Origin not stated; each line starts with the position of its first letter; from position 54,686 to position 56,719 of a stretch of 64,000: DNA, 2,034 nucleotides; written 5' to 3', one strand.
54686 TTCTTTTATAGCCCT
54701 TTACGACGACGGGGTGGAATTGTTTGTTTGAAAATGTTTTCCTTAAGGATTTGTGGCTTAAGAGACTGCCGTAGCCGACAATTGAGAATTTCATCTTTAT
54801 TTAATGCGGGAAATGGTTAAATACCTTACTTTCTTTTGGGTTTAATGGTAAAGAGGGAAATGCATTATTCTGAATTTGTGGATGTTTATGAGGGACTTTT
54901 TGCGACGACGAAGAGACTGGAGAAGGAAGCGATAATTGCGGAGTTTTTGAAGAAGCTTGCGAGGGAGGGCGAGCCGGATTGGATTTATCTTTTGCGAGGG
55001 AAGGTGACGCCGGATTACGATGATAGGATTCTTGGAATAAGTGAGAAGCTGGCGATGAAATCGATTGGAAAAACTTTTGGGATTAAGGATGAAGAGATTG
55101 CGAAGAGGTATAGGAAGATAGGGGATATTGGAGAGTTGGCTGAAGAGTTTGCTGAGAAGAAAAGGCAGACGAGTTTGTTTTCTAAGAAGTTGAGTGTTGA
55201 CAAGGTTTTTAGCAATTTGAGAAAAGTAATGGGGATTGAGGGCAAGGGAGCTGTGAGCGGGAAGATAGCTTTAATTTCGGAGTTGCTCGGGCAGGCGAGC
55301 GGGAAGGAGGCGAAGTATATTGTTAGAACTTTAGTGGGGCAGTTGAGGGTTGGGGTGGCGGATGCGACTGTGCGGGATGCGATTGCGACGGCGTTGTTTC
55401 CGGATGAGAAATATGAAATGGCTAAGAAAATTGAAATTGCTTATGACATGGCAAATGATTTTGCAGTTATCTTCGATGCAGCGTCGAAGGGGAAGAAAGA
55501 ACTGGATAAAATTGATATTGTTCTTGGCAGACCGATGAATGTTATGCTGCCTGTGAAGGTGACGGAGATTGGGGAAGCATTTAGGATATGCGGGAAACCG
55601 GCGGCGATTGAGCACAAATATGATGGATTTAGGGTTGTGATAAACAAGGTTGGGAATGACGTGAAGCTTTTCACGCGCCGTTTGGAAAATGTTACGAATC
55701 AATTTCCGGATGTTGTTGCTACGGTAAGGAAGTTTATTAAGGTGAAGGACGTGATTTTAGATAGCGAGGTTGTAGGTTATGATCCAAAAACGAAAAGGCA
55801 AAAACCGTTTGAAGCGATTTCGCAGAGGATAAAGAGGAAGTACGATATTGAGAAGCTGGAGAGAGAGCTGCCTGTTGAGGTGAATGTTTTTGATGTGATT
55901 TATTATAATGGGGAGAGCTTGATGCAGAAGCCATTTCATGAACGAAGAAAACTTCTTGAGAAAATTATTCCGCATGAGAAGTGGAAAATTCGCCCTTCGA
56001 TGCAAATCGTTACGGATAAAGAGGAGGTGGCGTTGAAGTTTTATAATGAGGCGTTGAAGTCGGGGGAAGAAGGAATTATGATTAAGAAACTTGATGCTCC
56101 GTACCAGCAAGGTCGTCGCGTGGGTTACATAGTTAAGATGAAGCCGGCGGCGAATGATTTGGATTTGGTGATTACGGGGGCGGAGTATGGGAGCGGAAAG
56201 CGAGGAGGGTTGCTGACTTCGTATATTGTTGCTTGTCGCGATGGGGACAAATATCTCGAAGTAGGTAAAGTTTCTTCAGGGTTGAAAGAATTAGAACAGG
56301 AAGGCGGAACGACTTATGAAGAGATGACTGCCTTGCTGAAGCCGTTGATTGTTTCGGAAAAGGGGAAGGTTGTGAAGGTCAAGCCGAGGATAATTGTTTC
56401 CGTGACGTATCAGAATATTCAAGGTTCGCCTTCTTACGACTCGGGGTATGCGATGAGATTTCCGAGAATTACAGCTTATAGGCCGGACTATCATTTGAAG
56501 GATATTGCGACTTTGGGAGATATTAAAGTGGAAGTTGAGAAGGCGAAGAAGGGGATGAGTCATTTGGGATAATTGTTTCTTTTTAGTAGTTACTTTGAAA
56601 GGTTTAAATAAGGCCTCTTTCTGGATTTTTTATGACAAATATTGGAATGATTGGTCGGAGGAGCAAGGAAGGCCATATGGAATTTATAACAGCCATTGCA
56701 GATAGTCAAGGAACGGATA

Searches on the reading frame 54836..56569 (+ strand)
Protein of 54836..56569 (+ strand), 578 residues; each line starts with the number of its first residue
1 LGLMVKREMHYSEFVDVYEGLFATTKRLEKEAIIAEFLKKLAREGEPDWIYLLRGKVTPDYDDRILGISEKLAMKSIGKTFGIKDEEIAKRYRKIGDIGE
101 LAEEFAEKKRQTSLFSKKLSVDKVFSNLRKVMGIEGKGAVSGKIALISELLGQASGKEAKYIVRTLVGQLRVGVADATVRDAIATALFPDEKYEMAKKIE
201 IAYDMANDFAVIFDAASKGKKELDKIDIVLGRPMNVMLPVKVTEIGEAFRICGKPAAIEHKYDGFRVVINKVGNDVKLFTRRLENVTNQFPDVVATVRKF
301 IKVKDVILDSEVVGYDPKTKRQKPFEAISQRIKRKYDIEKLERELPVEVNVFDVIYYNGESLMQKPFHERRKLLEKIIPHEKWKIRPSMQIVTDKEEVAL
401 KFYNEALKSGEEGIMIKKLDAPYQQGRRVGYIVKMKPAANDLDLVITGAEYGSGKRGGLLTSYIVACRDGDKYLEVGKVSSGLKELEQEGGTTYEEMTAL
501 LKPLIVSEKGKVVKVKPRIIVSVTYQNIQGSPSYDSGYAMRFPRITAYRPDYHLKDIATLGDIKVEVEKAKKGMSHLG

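Call 7: search_protein_families(library=pfam, max_evalue=0.001, proteins=[window:54836-56569:+])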
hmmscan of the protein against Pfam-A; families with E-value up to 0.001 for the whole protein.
window:54836-56569:+ (578 aa): 3 families
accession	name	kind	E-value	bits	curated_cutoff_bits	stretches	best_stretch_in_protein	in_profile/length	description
PF01068.26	DNA_ligase_A_M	-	1.8e-53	181.7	26.2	1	237-436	2-204/204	ATP dependent DNA ligase domain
PF04675.19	DNA_ligase_A_N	-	6.3e-43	147.4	24.6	1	11-184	2-174/174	DNA ligase N terminus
PF04679.21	DNA_ligase_A_C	-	2.5e-10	41.1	27.5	1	456-551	1-93/94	ATP dependent DNA ligase C terminal region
